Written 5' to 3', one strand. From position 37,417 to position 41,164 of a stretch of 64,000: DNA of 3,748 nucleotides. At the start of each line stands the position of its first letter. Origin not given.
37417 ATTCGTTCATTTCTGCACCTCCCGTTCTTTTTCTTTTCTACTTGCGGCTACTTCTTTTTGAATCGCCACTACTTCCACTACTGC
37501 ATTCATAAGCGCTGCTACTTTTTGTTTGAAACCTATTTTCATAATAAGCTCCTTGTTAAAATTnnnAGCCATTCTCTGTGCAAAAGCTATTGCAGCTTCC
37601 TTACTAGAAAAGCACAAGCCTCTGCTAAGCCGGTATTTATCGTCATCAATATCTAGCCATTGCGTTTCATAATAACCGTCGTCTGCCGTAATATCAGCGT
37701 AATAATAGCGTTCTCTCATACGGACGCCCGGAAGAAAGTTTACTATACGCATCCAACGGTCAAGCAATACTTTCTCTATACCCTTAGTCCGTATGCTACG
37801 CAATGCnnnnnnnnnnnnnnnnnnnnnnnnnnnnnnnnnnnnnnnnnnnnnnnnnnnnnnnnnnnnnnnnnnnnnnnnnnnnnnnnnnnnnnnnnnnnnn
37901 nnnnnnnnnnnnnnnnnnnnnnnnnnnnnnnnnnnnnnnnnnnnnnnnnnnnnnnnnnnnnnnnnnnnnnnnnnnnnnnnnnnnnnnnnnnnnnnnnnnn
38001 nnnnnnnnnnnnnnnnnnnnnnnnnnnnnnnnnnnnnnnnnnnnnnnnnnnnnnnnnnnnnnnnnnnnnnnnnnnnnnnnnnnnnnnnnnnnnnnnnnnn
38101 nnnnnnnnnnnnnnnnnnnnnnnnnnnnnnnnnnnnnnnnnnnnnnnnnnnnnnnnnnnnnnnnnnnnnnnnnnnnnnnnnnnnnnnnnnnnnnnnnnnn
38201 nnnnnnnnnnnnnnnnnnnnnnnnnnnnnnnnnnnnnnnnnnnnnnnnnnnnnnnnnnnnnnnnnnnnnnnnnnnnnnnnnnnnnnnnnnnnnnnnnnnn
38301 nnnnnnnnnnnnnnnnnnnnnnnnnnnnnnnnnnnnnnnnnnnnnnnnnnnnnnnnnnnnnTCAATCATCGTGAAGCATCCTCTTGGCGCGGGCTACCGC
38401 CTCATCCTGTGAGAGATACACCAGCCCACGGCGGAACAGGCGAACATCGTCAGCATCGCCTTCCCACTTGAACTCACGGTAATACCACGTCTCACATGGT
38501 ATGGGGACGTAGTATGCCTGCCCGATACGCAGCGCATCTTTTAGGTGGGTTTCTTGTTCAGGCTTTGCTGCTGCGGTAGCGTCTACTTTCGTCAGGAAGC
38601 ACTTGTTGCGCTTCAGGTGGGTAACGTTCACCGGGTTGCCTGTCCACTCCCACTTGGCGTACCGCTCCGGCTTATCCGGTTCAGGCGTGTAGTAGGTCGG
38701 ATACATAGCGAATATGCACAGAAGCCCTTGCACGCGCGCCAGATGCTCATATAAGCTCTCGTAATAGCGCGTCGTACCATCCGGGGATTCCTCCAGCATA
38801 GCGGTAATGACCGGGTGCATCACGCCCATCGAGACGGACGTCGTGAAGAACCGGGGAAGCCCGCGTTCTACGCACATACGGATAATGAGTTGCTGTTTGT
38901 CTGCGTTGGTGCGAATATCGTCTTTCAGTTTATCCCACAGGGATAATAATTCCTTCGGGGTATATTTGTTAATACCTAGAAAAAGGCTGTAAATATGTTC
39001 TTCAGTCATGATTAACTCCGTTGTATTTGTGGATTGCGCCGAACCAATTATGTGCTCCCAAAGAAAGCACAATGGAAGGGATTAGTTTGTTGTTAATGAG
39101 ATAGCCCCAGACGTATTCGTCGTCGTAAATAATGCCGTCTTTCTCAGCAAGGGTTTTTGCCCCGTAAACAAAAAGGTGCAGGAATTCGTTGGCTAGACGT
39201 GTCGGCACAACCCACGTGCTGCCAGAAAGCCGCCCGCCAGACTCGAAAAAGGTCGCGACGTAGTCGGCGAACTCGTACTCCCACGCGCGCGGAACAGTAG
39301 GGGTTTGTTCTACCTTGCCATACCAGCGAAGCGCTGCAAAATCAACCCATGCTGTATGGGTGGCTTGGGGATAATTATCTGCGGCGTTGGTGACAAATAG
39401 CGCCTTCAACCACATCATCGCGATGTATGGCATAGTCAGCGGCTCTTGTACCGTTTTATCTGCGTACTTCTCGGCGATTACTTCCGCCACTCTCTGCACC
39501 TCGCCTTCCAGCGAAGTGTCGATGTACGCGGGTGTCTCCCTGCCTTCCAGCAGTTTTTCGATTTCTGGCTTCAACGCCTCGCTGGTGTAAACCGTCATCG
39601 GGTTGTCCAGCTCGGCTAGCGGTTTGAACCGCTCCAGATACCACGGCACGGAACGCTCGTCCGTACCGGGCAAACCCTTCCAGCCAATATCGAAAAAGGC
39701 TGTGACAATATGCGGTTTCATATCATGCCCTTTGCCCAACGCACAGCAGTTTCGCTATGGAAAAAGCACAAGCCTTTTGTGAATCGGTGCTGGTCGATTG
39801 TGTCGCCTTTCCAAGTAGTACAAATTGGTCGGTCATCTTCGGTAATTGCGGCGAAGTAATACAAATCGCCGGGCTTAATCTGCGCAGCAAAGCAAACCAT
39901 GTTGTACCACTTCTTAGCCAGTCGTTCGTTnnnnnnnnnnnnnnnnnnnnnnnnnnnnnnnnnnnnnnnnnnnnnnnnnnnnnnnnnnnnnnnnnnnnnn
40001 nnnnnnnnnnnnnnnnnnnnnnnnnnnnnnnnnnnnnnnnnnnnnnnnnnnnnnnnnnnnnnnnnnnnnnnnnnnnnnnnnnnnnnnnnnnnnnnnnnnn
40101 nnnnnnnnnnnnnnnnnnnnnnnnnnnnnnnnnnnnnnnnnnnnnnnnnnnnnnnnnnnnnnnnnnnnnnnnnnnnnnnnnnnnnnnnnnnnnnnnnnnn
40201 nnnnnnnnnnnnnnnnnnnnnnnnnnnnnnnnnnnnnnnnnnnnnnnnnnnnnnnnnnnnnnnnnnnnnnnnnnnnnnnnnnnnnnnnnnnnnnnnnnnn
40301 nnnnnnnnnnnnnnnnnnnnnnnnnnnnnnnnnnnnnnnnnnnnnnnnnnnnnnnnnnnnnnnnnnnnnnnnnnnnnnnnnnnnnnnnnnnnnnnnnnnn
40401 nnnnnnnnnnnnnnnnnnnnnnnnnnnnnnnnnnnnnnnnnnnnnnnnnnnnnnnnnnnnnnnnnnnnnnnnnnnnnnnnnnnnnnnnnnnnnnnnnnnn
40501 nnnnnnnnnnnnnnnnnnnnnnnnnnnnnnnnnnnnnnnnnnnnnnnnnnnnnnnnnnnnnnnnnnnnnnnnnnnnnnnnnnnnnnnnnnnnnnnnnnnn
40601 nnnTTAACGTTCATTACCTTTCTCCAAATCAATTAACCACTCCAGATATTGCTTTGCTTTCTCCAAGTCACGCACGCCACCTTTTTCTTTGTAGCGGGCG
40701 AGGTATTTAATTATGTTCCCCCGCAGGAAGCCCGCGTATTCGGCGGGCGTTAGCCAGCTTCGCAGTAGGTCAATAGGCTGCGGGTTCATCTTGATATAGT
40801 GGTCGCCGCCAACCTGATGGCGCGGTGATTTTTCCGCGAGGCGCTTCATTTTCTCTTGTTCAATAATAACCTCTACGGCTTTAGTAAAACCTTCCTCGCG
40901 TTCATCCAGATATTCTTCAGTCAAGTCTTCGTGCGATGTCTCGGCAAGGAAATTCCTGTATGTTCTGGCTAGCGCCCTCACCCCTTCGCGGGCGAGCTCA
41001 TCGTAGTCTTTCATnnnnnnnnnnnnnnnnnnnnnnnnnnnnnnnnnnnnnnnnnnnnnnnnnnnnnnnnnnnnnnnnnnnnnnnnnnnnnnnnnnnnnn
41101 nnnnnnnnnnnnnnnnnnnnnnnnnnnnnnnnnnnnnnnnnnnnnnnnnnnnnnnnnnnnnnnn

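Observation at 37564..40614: Three-member early-gene family sharing a ~50-aa C-terminal module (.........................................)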

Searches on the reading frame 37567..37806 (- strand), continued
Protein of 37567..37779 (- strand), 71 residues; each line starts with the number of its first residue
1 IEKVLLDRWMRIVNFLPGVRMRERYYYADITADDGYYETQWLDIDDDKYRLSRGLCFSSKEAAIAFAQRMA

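Call 78: list_cluster_members(proteins=[P0017, P0016, P0021, P0012, P0013, P0025, P0098, P0064, P0004, P0015])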
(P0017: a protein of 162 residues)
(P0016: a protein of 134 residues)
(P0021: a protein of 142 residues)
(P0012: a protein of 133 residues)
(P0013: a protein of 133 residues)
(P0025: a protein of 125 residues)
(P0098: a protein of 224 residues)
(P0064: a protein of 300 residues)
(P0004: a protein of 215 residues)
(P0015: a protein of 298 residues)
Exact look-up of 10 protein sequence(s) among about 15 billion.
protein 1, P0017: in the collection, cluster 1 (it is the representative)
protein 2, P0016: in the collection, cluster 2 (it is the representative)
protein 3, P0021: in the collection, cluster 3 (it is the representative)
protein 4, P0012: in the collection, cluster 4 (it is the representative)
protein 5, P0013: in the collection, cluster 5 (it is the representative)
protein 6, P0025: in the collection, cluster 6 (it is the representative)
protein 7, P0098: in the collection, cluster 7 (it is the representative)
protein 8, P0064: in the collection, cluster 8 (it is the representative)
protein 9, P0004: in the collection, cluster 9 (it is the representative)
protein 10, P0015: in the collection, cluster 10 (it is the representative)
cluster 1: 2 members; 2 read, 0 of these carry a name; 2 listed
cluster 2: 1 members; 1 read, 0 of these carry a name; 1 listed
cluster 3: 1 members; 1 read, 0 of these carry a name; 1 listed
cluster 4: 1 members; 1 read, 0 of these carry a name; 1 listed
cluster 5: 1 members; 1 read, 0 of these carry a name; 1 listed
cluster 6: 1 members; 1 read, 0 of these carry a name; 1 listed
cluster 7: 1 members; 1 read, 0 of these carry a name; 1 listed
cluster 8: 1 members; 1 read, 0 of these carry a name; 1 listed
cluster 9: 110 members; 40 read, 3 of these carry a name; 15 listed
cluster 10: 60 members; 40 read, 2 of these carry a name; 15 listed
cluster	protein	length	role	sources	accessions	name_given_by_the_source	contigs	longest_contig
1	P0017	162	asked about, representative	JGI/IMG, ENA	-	-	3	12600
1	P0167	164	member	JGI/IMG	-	-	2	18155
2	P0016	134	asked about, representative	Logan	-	-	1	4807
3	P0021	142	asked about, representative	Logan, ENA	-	-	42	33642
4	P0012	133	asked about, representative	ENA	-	-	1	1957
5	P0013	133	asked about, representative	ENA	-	-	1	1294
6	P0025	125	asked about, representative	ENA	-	-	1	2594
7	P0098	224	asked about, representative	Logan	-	-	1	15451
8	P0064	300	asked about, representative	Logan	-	-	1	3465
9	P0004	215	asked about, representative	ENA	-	-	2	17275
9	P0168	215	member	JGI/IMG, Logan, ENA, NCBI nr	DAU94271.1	hypothetical protein | MAG TPA: hypothetical protein [Caudoviricetes sp.]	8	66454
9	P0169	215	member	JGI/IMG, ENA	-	hypothetical protein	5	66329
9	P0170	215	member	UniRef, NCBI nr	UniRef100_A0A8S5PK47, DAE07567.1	Uncharacterized protein n=1 Tax=Podoviridae sp. ctnCN2 TaxID=2825274 ... | MAG TPA: hypothetical protein [Podoviridae sp. ctnCN2]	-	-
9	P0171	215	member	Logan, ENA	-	-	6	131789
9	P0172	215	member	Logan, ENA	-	-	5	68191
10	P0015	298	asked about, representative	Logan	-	-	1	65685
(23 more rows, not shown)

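Call 82: search_protein_families(library=pfam, proteins=[P0016, P0120, P0021], max_evalue=10)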
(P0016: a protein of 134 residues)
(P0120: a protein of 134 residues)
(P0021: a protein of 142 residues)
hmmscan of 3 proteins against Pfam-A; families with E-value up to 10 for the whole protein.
P0016 (134 aa): 0 families

P0120 (134 aa): 0 families

P0021 (142 aa): 0 families

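Call 89: search_protein_families(library=pfam, proteins=[L011:2156-2737:+], max_evalue=0.01)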
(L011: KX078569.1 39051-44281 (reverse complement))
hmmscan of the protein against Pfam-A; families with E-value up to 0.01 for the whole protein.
L011:2156-2737:+ (194 aa): 0 families

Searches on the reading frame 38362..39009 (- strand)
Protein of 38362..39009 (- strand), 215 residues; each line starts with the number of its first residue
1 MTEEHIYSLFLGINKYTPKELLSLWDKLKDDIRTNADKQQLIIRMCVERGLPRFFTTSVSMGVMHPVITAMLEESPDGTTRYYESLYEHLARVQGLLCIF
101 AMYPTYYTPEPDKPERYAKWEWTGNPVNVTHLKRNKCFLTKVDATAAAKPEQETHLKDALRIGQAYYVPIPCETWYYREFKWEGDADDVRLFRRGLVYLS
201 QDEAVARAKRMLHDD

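Call 6: search_protein_families(library=pfam, proteins=[window:38362-39009:-], max_evalue=1)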
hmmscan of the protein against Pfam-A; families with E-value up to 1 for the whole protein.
window:38362-39009:- (215 aa): 1 family
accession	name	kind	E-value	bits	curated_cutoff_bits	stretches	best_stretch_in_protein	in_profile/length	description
PF23971.1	Phage_TTP_15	-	0.22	10.7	27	1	56-105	199-249/365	Putative phage tail tube protein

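Call 7: search_protein_families(library=phrogs, proteins=[window:38362-39009:-], max_evalue=0.01)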
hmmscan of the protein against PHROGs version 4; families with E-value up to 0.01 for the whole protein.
window:38362-39009:- (215 aa): 1 family
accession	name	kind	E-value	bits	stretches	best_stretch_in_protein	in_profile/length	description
phrog_18768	-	unknown function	0.00024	22.2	1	134-211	53-125/131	-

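Call 23: search_dna_similar(query=window:38362-39009:-, collection=phages, mode=protein, max_evalue=1, max_rows=20)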
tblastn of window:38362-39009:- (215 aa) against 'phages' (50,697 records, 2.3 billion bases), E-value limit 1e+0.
Records with a match: 4; places in all: 4; records where one place covers at least 80% of the query: 0.
Best place of each record, by identity: <60% 4.
By first word of the organism name: Mycobacterium 2; Acidovorax 1; Shewanella 1.
By host as written in the record: Mycobacterium 1; Mycobacterium sp. 1; Paracidovorax oryzae 1; Shewanella xiamenensis 1.
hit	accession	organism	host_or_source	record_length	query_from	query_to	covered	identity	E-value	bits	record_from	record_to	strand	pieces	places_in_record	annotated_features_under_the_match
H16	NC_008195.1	Mycobacterium phage Cooper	Mycobacterium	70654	142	200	27%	36.7%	4e-1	37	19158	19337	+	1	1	tail assembly chaperone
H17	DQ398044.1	Mycobacterium phage Cooper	Mycobacterium sp.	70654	142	200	27%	36.7%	4e-1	37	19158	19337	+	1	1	24: hypothetical protein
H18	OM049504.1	Acidovorax phage AP1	Paracidovorax oryzae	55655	157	212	26%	37.5%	1e-2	42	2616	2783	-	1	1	hypothetical protein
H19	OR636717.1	Shewanella phage ZP9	Shewanella xiamenensis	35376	156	215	28%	30.0%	3e-1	37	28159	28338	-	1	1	hypothetical protein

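Call 24: get_annotated_region(hit=H18, flank=3000)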
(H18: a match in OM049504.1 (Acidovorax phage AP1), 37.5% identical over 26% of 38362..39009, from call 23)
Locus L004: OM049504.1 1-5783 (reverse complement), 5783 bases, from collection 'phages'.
description: Acidovorax phage AP1, complete genome.
organism: Acidovorax phage AP1 (NCBI taxid 2908629)
taxonomy: Viruses; Duplodnaviria; Heunggongvirae; Uroviricota; Caudoviricetes
host: Paracidovorax oryzae; source: Rice leaf; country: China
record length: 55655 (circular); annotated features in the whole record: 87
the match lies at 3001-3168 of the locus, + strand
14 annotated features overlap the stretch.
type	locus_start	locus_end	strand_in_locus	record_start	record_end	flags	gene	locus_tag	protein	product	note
CDS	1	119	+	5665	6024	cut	-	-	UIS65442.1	viron-encapsulated RNA polymerase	-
CDS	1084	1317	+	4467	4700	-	-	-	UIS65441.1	hypothetical protein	-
CDS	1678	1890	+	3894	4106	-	-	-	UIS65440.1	putative baseplate wedge protein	-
CDS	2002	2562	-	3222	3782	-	-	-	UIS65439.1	hypothetical protein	-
CDS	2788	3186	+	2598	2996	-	-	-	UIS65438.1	hypothetical protein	-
CDS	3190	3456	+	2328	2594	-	-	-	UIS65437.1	hypothetical protein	-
CDS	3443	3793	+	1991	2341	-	-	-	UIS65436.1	hypothetical protein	-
CDS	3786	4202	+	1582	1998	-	-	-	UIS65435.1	hypothetical protein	-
CDS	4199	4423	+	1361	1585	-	-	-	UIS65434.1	hypothetical protein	-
CDS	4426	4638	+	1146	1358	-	-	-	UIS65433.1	hypothetical protein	-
CDS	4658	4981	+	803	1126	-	-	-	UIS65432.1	hypothetical protein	-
CDS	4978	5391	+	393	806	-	-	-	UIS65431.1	hypothetical protein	-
CDS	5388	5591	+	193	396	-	-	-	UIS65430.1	hypothetical protein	-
CDS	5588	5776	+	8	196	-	-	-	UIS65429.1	hypothetical protein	-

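Call 25: get_annotated_region(hit=H19, flank=3000)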
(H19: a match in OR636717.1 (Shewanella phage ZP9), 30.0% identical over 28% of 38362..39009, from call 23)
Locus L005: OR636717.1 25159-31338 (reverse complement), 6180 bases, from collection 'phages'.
description: Shewanella phage ZP9, complete genome.
organism: Shewanella phage ZP9 (NCBI taxid 3092552)
taxonomy: Viruses; Duplodnaviria; Heunggongvirae; Uroviricota; Caudoviricetes
host: Shewanella xiamenensis; source: -; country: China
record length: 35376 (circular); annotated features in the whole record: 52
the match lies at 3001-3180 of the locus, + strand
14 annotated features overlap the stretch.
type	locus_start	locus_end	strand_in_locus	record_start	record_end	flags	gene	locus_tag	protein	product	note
CDS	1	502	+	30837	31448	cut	-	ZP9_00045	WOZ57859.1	hypothetical protein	-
CDS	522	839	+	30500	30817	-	-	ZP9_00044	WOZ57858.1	hypothetical protein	-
CDS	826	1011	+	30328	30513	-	-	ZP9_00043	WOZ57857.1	hypothetical protein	-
CDS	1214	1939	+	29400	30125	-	-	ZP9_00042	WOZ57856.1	hypothetical protein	-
CDS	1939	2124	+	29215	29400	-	-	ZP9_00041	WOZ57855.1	hypothetical protein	-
CDS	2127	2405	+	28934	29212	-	-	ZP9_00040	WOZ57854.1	hypothetical protein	-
CDS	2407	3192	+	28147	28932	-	-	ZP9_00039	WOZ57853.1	hypothetical protein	-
CDS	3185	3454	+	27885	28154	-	-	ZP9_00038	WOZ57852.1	hypothetical protein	-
CDS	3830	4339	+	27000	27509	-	-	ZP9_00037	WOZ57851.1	hypothetical protein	-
CDS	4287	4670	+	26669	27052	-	-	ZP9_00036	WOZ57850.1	hypothetical protein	-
CDS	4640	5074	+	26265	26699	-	-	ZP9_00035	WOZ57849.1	endolysin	-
CDS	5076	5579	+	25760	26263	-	-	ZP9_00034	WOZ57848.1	hypothetical protein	-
ncRNA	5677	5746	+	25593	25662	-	-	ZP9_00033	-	int-alpA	sRNA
CDS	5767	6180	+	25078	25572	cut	-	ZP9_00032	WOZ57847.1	hypothetical protein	-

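Call 29: search_protein_families(library=pfam, proteins=[L004:2788-3183:+, L005:2407-3189:+], max_evalue=10)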
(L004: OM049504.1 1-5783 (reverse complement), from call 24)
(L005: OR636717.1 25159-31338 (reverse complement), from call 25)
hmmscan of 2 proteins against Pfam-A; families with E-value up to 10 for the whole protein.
L004:2788-3183:+ (132 aa): 0 families

L005:2407-3189:+ (261 aa): 0 families

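Call 30: search_protein_families(library=phrogs, proteins=[L004:2788-3183:+, L005:2407-3189:+], max_evalue=1)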
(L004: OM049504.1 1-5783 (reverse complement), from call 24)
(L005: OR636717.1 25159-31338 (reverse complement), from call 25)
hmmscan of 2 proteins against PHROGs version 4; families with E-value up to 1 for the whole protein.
L004:2788-3183:+ (132 aa): 5 families
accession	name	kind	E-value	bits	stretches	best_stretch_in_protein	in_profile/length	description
phrog_18768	-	unknown function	4.2e-13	50.5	1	50-128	49-127/131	-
phrog_2438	-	unknown function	4.9e-10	40.2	1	10-127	10-122/326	-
phrog_7617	-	unknown function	1.7e-08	35.2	1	9-92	136-217/256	-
phrog_9456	-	unknown function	0.18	12.9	1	88-112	22-46/74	-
phrog_7131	-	unknown function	0.29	11.9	1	101-128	105-132/198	-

L005:2407-3189:+ (261 aa): 3 families
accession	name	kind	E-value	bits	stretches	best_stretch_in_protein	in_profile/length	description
phrog_18768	-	unknown function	5.6e-16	59.8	1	177-257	48-128/131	-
phrog_3483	-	unknown function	4.7e-09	37.5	1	39-168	6-112/183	-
phrog_29191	-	unknown function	0.11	13.2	1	223-236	16-29/43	-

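Call 82: search_protein_families(library=pfam, proteins=[L004:2788-3183:+], max_evalue=10)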
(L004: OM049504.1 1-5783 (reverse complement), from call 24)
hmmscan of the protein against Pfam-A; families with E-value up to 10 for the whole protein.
L004:2788-3183:+ (132 aa): 0 families

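Call 91: predict_structure(alignment_id=A6)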
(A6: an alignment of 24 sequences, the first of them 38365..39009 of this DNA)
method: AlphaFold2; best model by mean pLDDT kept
length: 215 residues; sequences in the alignment: 24
mean_pLDDT: 61.2   pTM: 0.42
mean pLDDT of the five models: 61.2, 58.0, 57.3, 56.6, 55.8
residues with pLDDT >= 90: 46; 70-90: 30; 50-70: 48; < 50: 91
segments of 3 or more residues with pLDDT < 50: 52-66, 80-84, 92-155
pLDDT, mean of each block of 10 residues (from residue 1): 71 70 73 69 59 46 46 52 49 41 36 42 31 32 38 55 96 94 93 92 94 71
secondary structure, 60 per line:
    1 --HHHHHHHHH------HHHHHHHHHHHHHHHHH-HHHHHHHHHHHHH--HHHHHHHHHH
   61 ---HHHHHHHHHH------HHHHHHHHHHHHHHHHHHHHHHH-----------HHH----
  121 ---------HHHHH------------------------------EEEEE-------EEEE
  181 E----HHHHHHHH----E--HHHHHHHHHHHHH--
elements in order: H3-11 H18-34 H36-48 H51-60 H64-73 H80-102 H130-134 E165-169 E177-181 H186-193 H201-213

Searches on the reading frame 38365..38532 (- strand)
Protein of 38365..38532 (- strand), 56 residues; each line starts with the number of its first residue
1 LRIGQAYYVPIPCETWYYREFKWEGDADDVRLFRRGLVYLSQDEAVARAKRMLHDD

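Call 98: find_homologous_proteins(query=A7, max_evalue=0.001)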
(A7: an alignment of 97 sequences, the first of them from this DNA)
Query A7 (97 sequences) (56 aa, profile of the alignment): 87 proteins with E <= 0.001 among 269 candidates.
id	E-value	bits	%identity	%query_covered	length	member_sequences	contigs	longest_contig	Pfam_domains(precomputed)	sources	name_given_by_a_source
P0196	5.3e-20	89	33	93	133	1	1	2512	-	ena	-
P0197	5.4e-20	89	33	93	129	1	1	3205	-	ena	-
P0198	5.7e-20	89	33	93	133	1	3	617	-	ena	-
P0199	5.8e-20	89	33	93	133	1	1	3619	-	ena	-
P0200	5.8e-20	89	33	93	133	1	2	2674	-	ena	-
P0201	1.3e-19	88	43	84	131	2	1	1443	-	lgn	-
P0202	1.4e-19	88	43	84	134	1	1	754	-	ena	-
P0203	1.4e-19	87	43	84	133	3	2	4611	-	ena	-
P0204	1.4e-19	87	43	84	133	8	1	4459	-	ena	-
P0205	1.5e-19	87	43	84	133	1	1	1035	-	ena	-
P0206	1.5e-19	87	43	84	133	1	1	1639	-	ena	-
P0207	1.5e-19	87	43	84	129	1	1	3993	-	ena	-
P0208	1.6e-19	87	43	84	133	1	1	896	-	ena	-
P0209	1.6e-19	87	43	84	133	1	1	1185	-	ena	-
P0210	1.6e-19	87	43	84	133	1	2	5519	-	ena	-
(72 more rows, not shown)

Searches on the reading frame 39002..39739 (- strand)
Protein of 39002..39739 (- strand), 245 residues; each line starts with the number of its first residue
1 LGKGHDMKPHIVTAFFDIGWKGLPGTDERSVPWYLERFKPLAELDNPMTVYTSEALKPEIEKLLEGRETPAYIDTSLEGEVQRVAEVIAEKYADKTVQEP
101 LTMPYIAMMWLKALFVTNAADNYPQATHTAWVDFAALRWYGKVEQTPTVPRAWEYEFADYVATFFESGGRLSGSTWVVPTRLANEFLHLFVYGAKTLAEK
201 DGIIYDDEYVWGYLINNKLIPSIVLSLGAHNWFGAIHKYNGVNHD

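Call 6: search_protein_families(library=pfam, proteins=[window:39002-39739:-], max_evalue=1)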
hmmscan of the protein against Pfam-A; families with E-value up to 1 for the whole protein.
window:39002-39739:- (245 aa): 1 family
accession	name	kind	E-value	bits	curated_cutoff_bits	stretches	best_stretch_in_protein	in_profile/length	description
PF09612.15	HtrL_YibB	-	7.7e-08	32.7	24.1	1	11-142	5-152/267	Bacterial protein of unknown function (HtrL_YibB)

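Call 7: search_protein_families(library=phrogs, proteins=[window:39002-39739:-], max_evalue=0.01)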
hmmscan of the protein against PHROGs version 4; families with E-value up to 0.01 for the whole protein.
window:39002-39739:- (245 aa): 0 families

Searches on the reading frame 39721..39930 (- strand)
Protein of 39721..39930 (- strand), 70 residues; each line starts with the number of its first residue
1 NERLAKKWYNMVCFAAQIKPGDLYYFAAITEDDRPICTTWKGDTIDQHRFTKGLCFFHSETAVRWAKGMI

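Call 30: search_protein_families(library=phrogs, proteins=[window:39721-39930:-], max_evalue=1)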
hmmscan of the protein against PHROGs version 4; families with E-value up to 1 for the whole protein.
seq(70 aa): 1 family
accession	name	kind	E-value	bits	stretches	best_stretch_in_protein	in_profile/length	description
phrog_18768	-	unknown function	0.015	16.4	1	18-69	74-125/131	-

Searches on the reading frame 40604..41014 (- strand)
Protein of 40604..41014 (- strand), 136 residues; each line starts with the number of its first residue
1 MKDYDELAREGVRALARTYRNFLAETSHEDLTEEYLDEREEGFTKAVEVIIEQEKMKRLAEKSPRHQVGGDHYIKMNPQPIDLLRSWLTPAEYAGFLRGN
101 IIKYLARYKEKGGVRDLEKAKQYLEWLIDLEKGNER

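Call 6: search_protein_families(library=pfam, proteins=[window:40604-41014:-], max_evalue=1)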
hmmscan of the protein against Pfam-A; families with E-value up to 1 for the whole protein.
window:40604-41014:- (136 aa): 2 families
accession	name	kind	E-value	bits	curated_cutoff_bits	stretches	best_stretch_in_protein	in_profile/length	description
PF11753.13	DUF3310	-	4.6e-15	55.8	24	1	71-125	5-60/60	Protein of unknwon function (DUF3310)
PF18609.8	SAM_Exu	-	0.0078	16.9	28.9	1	13-55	15-59/72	Exuperantia SAM-like domain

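Call 7: search_protein_families(library=phrogs, proteins=[window:40604-41014:-], max_evalue=0.01)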
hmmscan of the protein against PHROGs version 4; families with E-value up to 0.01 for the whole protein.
window:40604-41014:- (136 aa): 21 families
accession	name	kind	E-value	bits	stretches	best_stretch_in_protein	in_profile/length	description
phrog_236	-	other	2.8e-23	84.2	1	25-135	202-309/431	nucleotide kinase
phrog_4943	-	unknown function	4.7e-16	60.7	1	38-134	62-162/166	-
phrog_10602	-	other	1.1e-15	59.1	1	72-129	104-161/168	nucleotide kinase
phrog_1689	-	other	3.9e-13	50.8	1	71-129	171-232/243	nucleotide kinase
phrog_23238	-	unknown function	6.8e-13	49.8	1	55-132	120-194/196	-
phrog_4897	-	other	4e-12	47.6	1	80-130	128-180/186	kinase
phrog_5839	-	unknown function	4.7e-12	47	1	65-132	5-68/128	-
phrog_11324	-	other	2.7e-10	41.9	1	95-131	34-71/139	nucleotide kinase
phrog_4472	-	other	8.5e-10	39.5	1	71-134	18-80/100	nucleotide kinase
phrog_4824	-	unknown function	4.3e-06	27.7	1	91-126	23-58/128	-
phrog_10946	-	unknown function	7.8e-06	27.3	1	66-124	7-59/133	-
phrog_2585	-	other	2.3e-05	25.8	1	80-127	112-163/175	nucleotide kinase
phrog_32578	-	unknown function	3.8e-05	24.6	1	63-132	18-82/221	-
phrog_25460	-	unknown function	3.9e-05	24.4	1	95-134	103-143/144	-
phrog_480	-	unknown function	0.0001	23.4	1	70-123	23-76/95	-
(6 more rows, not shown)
